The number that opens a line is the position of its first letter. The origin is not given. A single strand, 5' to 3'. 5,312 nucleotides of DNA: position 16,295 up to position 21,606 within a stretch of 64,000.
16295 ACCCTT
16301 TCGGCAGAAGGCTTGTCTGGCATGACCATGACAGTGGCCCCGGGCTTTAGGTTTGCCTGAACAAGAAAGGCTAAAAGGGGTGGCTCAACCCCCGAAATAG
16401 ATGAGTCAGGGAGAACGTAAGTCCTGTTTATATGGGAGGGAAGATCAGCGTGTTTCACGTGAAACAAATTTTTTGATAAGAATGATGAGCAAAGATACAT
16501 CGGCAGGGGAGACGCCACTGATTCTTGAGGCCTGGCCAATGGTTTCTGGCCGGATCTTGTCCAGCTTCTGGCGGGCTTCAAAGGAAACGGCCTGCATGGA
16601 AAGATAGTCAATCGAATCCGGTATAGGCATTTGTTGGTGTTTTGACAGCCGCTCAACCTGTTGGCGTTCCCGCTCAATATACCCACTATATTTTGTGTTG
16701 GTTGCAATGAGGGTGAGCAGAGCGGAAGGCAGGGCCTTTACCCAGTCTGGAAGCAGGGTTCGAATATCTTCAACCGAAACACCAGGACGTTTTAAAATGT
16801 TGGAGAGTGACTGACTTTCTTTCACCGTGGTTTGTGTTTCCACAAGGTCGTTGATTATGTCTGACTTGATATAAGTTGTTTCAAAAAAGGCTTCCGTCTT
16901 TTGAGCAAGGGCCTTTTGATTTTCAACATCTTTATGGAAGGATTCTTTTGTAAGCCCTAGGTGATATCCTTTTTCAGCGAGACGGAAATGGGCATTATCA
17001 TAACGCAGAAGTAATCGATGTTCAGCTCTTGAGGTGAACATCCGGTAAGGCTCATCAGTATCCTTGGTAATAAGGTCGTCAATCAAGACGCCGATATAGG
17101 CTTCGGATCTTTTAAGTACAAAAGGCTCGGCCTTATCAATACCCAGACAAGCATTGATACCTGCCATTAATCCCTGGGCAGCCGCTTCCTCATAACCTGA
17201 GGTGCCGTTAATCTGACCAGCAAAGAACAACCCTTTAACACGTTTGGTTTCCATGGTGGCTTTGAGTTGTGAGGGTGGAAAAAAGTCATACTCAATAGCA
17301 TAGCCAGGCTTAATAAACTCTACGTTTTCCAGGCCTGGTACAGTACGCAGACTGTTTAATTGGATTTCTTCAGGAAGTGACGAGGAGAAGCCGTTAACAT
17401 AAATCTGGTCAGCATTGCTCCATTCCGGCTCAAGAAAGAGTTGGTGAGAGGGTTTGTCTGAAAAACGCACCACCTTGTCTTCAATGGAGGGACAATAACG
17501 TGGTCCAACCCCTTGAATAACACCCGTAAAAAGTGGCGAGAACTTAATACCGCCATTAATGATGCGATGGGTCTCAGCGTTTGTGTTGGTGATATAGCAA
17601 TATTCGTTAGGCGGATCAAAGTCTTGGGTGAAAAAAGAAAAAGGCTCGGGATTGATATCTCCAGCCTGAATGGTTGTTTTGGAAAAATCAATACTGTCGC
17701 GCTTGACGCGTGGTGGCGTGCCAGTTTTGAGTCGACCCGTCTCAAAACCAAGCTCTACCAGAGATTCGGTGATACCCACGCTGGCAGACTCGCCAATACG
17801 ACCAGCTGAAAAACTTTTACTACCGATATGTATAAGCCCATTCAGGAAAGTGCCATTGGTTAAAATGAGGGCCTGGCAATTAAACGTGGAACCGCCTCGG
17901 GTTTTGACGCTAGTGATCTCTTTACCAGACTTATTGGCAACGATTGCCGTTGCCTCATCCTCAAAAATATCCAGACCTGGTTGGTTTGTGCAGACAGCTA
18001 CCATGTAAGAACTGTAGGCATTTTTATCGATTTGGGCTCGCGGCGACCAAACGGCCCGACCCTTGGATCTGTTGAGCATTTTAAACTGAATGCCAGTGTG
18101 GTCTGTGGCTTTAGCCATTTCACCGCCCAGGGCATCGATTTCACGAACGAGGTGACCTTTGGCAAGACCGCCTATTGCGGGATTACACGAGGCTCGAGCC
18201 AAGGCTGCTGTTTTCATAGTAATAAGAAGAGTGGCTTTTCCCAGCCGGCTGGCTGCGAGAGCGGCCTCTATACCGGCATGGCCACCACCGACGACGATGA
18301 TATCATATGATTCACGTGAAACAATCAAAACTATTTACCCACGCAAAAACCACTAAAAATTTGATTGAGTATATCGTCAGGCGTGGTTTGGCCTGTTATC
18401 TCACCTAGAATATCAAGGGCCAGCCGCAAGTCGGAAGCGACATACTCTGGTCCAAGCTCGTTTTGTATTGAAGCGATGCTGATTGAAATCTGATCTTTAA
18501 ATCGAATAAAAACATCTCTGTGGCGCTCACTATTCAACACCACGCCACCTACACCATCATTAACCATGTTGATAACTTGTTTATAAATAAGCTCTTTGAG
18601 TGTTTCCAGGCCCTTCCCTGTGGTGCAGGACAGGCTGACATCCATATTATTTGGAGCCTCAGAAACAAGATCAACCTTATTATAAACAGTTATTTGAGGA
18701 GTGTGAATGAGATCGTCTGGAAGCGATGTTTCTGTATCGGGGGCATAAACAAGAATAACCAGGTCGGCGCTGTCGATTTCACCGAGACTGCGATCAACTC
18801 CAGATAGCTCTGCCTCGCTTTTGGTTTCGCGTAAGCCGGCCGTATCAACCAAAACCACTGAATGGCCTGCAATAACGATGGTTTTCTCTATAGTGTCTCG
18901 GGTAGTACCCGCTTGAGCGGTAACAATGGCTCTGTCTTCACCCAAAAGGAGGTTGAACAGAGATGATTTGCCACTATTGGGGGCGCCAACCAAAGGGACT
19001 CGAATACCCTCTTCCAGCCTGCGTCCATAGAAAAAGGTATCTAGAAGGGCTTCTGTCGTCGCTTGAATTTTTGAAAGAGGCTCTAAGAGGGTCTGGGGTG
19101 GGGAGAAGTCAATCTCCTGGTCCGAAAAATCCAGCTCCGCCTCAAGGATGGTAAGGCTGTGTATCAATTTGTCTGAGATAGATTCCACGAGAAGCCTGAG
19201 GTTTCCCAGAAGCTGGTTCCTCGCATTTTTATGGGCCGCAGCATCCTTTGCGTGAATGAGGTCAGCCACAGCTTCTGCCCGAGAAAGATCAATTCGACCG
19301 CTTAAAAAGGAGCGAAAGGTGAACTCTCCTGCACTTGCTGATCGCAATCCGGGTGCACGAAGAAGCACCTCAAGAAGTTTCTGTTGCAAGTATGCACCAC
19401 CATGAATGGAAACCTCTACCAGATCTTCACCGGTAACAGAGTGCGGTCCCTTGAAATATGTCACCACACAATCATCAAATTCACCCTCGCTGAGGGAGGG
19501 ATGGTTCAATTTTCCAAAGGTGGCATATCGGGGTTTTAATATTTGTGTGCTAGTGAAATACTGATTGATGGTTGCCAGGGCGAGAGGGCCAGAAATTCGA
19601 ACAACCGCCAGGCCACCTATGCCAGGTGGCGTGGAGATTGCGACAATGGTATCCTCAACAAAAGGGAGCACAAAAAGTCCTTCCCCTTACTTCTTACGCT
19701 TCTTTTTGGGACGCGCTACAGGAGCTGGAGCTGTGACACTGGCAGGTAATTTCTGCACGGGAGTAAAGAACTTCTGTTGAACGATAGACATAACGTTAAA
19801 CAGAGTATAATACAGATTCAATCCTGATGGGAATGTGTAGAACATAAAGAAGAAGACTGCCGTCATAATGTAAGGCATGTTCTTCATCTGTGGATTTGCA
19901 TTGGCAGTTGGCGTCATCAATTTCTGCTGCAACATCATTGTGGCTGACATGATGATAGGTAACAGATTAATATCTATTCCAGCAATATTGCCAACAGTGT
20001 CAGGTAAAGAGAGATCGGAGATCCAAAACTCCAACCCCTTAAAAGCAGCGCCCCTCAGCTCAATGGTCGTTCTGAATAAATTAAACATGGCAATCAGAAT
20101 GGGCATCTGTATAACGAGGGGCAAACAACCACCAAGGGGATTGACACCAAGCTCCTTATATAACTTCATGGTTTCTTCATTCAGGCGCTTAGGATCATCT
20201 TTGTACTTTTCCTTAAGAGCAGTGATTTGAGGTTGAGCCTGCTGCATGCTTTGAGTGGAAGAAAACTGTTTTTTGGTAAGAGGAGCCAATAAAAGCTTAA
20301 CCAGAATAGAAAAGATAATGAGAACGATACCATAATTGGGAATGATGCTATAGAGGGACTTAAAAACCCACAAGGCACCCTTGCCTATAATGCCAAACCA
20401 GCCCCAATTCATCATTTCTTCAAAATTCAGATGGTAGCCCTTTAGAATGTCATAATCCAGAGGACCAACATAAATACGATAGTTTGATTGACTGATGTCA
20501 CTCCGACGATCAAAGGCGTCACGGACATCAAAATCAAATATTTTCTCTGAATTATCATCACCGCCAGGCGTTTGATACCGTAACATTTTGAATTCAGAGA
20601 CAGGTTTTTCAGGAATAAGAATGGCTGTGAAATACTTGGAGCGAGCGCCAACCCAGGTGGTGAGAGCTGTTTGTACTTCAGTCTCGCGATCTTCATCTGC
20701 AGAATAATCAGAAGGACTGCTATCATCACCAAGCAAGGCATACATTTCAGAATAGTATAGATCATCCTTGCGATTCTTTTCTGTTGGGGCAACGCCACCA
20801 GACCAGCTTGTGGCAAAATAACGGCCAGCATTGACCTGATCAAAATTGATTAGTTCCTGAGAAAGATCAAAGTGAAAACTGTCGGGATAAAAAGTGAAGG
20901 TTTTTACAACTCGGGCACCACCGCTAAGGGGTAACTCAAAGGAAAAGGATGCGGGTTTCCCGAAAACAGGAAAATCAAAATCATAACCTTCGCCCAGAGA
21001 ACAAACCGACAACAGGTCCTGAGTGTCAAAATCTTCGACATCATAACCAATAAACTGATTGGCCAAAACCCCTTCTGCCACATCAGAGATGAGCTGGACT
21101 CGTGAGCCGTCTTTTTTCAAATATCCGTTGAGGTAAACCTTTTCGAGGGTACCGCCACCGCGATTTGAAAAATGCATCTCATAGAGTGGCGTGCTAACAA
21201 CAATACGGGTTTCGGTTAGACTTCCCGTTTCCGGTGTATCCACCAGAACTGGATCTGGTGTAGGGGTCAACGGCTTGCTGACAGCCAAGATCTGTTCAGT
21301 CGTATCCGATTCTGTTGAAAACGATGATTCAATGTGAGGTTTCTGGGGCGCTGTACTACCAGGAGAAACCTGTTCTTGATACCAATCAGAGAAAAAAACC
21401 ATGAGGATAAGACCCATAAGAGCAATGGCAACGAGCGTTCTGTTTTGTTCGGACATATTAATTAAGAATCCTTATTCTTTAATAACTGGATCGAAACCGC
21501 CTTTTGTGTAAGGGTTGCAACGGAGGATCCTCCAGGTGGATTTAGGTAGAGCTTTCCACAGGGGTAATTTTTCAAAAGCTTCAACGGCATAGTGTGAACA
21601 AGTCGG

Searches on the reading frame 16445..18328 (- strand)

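Call 39: search_protein_families(library=pfam, proteins=[window:16445-18328:-], max_evalue=0.0001)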
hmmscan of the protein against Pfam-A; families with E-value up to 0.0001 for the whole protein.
window:16445-18328:- (627 aa): 7 families
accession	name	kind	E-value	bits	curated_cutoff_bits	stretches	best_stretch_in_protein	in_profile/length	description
PF01134.28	GIDA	-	2.4e-161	537.6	22.1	1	9-399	1-389/391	Glucose inhibited division protein A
PF13932.14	SAM_GIDA_C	-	4.4e-23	81.3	27.1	1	559-614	1-56/57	tRNA modifying enzyme MnmG/GidA C-terminal helical bundle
PF21680.2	GIDA_C_1st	-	3.2e-11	44.3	24.7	1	467-555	6-96/96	tRNA modifying enzyme MnmG/GidA C-terminal helical domain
PF12831.13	FAD_oxidored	-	5.7e-10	39.5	27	1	9-177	1-161/416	FAD dependent oxidoreductase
PF03486.20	HI0933_like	-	2.2e-06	27.7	50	0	9-40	2-33/244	HI0933-like protein Rossmann domain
PF07992.20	Pyr_redox_2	-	4.7e-06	26.7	26.1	1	8-158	1-107/291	Pyridine nucleotide-disulphide oxidoreductase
PF01266.30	DAO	-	1.4e-05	25.2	27.9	0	91-166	136-209/353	FAD dependent oxidoreductase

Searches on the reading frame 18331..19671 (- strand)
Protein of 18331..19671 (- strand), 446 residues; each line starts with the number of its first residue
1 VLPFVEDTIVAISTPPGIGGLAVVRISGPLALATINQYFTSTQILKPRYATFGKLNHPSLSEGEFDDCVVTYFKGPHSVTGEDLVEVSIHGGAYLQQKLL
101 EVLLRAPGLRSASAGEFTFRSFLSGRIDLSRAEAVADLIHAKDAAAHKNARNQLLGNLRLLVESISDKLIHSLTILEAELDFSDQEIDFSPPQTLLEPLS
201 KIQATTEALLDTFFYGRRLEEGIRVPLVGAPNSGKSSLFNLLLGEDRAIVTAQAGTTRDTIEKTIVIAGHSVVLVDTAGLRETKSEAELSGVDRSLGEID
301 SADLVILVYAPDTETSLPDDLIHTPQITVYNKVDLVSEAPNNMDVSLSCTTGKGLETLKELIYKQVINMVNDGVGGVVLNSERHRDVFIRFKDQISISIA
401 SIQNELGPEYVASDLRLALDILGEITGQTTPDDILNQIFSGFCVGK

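Call 39: search_protein_families(library=pfam, proteins=[window:18331-19671:-], max_evalue=0.0001)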
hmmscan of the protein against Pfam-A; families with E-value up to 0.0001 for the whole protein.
window:18331-19671:- (446 aa): 4 families
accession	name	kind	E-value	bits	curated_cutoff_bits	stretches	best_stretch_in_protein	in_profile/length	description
PF12631.12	MnmE_helical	-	2.2e-47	162.3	40.1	1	129-443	1-211/211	MnmE helical domain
PF10396.14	TrmE_N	-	2e-34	118.7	29.8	1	8-126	1-117/117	GTP-binding protein TrmE N-terminus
PF01926.29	MMR_HSR1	-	3.2e-21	76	21.9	1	225-332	2-113/113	50S ribosome-binding GTPase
PF02421.24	FeoB_N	-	1.8e-07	31.2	27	1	224-309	2-86/156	Ferrous iron transport protein B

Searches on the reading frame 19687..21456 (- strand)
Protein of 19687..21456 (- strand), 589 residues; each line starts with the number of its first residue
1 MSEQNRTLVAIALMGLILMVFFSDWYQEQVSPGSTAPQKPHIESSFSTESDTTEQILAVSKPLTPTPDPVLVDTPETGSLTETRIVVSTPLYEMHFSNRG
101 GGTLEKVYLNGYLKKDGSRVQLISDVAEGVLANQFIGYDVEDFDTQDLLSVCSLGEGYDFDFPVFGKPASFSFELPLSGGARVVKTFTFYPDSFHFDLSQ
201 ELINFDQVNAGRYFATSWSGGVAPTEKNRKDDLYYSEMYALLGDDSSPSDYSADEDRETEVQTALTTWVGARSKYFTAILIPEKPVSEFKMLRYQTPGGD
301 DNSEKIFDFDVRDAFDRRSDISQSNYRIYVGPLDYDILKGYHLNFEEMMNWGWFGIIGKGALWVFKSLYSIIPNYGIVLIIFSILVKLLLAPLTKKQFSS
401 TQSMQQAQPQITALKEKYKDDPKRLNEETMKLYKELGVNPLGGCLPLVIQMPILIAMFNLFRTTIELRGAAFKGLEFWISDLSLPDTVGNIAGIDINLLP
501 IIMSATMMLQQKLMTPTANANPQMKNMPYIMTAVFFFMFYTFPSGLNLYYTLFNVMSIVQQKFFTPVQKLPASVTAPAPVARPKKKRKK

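Call 39: search_protein_families(library=pfam, proteins=[window:19687-21456:-], max_evalue=0.0001)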
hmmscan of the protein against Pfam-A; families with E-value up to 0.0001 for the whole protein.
window:19687-21456:- (589 aa): 2 families
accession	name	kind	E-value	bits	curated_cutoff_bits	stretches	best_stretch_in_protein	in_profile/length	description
PF02096.25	60KD_IMP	-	1.5e-56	191.4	35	1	375-564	1-161/163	60Kd inner membrane protein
PF14849.12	YidC_periplas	-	2.3e-22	80.7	24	1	84-363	1-282/283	YidC periplasmic domain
